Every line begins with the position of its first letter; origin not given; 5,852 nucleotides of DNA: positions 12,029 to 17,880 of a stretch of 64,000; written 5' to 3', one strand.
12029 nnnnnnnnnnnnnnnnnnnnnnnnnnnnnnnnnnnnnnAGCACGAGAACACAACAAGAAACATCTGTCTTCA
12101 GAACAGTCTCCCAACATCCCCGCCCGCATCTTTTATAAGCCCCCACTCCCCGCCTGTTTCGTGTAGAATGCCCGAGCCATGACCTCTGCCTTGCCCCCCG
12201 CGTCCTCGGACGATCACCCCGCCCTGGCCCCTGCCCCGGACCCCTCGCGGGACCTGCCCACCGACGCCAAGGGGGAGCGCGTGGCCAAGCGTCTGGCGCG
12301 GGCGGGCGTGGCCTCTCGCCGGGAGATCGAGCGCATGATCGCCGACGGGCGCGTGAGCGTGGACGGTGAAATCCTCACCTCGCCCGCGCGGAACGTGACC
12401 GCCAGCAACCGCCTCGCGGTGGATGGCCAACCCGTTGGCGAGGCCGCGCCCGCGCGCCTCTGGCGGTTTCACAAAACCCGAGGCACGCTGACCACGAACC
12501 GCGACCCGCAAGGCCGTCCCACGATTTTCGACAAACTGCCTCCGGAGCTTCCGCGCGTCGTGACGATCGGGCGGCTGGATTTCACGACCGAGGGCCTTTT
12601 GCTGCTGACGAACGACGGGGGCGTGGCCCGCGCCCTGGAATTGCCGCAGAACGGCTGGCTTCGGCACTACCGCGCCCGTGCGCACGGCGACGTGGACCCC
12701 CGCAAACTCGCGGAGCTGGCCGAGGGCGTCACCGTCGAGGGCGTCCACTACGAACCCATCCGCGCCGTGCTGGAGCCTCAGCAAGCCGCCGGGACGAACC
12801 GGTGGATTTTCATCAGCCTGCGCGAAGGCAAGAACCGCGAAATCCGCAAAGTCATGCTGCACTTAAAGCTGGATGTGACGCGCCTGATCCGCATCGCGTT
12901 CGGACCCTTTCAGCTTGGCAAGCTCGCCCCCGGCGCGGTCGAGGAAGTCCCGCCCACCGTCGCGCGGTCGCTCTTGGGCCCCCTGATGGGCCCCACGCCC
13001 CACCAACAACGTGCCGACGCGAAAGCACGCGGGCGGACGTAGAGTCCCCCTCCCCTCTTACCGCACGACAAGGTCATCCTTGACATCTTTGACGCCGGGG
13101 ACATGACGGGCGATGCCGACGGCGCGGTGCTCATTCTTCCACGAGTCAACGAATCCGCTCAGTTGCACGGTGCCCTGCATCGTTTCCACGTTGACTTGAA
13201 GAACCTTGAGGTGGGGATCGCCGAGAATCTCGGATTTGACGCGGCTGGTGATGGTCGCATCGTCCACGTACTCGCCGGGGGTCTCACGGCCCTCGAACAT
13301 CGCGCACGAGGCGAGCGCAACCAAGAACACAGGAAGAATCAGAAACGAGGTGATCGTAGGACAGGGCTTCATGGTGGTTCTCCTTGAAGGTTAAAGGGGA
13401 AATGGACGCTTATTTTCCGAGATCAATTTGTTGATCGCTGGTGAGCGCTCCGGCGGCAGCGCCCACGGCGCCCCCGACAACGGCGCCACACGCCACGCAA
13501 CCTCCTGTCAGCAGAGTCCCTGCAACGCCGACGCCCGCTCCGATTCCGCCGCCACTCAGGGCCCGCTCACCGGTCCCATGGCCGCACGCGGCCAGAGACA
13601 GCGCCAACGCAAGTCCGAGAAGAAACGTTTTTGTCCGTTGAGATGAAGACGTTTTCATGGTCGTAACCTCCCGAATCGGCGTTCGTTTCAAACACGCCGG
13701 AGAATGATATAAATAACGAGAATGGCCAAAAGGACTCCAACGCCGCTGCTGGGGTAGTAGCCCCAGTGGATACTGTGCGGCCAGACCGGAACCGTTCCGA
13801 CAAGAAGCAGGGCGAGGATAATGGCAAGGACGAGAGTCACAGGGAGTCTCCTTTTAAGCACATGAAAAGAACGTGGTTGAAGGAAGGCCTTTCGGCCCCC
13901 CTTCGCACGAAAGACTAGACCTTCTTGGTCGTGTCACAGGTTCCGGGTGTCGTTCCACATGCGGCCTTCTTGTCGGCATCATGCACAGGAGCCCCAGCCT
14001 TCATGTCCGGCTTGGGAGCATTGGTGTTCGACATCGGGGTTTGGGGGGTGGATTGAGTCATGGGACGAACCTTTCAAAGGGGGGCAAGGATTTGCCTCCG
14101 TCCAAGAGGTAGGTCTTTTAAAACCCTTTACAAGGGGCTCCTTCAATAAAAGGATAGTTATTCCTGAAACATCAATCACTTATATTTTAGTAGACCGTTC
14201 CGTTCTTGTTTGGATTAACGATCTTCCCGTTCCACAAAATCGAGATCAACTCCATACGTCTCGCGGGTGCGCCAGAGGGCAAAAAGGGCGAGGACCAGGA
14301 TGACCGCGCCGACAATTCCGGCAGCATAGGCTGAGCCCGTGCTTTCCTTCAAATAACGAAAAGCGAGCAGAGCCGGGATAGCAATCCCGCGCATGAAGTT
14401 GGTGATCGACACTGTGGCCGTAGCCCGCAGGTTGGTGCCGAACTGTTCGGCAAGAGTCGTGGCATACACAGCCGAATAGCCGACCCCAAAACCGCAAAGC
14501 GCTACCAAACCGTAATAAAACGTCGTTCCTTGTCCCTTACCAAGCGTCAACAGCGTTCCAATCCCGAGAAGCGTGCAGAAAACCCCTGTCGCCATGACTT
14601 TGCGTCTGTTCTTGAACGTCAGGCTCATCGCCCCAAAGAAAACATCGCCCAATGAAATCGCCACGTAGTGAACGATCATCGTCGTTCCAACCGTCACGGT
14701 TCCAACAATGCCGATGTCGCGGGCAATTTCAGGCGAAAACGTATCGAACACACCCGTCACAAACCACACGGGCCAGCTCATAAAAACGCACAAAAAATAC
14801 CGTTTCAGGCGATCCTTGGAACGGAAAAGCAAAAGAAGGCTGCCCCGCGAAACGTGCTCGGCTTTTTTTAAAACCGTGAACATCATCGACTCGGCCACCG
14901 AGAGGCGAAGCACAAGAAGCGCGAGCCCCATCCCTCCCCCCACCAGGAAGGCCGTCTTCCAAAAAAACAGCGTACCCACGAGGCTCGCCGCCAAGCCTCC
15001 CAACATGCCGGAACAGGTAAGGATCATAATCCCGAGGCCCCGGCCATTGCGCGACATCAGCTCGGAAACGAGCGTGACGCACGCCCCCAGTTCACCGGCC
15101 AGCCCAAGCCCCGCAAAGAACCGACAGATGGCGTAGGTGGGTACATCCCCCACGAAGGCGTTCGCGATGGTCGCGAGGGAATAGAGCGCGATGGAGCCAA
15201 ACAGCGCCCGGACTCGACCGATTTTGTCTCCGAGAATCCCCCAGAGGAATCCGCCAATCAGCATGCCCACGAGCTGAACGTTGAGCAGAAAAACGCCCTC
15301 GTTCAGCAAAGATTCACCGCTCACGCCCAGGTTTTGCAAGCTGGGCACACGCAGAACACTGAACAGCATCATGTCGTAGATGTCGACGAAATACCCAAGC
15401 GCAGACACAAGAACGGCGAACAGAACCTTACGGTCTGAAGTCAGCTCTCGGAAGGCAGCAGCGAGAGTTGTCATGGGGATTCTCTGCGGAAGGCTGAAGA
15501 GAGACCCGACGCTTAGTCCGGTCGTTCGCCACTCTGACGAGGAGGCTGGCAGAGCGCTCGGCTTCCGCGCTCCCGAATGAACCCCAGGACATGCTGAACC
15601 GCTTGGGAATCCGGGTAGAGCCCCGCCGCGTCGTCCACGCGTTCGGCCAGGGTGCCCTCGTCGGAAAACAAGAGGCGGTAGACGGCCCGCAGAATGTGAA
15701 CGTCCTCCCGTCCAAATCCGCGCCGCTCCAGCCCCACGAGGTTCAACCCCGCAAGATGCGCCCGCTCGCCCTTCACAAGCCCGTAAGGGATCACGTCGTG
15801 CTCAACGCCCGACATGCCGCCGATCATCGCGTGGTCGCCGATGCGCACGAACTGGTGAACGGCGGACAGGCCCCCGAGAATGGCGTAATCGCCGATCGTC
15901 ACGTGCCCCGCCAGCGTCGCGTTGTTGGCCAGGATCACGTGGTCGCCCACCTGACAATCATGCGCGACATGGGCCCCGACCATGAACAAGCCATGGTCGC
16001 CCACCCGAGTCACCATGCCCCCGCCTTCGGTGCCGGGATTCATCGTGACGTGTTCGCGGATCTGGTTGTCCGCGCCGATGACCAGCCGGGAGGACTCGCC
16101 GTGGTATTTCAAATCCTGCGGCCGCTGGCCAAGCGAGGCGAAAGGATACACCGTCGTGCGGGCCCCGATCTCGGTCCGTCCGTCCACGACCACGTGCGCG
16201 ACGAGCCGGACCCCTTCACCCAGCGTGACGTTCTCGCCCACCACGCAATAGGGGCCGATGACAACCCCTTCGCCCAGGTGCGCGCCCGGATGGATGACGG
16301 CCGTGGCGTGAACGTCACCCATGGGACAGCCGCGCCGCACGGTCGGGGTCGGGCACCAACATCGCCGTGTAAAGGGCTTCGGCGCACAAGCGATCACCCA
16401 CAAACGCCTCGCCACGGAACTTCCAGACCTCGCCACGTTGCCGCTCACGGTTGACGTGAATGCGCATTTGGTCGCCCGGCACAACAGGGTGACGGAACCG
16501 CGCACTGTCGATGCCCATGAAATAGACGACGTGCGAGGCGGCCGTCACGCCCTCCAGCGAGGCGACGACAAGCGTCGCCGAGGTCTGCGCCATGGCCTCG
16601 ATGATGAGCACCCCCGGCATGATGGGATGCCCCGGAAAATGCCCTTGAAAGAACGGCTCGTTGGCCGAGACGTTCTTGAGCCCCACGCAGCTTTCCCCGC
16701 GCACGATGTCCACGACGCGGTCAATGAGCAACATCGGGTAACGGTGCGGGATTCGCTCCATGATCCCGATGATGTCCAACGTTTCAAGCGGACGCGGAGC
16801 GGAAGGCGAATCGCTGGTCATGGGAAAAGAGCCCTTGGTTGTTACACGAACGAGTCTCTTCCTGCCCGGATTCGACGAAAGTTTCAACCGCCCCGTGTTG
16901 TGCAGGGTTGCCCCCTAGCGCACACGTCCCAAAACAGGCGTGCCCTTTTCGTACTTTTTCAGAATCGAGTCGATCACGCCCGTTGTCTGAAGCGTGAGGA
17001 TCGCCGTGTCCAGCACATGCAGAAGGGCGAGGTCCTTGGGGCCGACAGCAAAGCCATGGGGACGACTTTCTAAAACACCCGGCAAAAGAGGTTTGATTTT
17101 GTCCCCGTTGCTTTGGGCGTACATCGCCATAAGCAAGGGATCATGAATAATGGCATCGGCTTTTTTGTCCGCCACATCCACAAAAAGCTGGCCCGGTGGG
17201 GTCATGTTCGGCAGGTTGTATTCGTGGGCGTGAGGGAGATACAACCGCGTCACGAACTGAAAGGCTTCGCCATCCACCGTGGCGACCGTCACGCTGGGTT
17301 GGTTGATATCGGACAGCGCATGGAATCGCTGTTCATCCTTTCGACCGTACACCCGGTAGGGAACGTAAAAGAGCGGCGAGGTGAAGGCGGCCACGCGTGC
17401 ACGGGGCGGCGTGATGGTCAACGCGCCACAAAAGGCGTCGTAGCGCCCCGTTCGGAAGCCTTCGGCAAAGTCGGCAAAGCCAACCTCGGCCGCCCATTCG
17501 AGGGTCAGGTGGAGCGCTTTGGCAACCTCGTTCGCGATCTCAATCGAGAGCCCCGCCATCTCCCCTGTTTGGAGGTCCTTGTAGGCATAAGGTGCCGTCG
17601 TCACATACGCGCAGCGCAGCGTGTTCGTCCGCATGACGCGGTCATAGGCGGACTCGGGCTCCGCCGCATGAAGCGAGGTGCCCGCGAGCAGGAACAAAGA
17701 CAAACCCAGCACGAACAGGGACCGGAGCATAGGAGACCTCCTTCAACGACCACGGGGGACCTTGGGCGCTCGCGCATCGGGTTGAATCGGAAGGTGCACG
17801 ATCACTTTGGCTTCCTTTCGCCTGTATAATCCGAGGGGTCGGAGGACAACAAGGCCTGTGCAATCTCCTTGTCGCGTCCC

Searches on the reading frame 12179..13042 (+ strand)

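Call 92: search_protein_families(library=pfam, proteins=[window:12179-13042:+], max_evalue=0.00001)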
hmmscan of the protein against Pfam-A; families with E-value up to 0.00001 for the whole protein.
window:12179-13042:+ (287 aa): 2 families
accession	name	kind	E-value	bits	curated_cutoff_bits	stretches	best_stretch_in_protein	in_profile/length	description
PF00849.27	PseudoU_synth_2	-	3.8e-13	50.3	26.8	1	97-227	5-151/152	RNA pseudouridylate synthase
PF01479.30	S4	-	3.9e-11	42.9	22.8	1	34-76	2-45/48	S4 domain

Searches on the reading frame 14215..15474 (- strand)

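Call 43: search_protein_families(library=pfam, proteins=[window:14215-15474:-], max_evalue=0.001)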
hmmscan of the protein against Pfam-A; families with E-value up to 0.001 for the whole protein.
window:14215-15474:- (419 aa): 2 families
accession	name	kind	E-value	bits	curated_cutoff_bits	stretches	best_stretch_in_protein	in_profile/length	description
PF07690.21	MFS_1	-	1.3e-26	93.7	33.4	1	25-366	2-343/347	Major Facilitator Superfamily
PF00083.30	Sugar_tr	-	1.8e-13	50.6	22.3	2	61-210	49-208/452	Sugar (and other) transporter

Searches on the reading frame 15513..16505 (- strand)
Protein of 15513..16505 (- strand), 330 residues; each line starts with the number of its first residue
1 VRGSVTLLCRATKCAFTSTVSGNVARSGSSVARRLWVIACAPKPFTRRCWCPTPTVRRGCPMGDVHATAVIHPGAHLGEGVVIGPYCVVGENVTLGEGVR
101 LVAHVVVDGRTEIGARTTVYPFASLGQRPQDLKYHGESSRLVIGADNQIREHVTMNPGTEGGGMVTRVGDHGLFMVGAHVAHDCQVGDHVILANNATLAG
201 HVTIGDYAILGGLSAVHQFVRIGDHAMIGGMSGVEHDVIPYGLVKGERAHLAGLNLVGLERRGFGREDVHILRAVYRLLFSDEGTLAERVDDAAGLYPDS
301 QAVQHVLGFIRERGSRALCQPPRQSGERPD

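Call 92: search_protein_families(library=pfam, proteins=[window:15513-16505:-], max_evalue=0.00001)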
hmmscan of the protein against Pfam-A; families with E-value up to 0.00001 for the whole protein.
window:15513-16505:- (330 aa): 3 families
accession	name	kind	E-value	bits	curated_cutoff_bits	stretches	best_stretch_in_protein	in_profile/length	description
PF00132.30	Hexapep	-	8e-24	82.7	27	2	74-108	1-35/36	Bacterial transferase hexapeptide (six repeats)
PF13720.11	Acetyltransf_11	-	1.3e-21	77.2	24.5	1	237-314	1-77/82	Udp N-acetylglucosamine O-acyltransferase; Domain 2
PF25084.1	LbH_EIF2B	-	1.2e-06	28.9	54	0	68-100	72-104/105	EIF2B subunit epsilon LbH domain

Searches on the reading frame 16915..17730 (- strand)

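Call 93: search_protein_families(library=pfam, proteins=[window:16915-17730:-], max_evalue=0.00001)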
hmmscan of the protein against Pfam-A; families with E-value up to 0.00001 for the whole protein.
window:16915-17730:- (271 aa): 1 family
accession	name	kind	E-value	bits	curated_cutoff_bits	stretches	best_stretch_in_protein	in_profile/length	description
PF00497.25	SBP_bac_3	-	6e-21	75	26.4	1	42-260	5-129/132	Bacterial extracellular solute-binding proteins, family 3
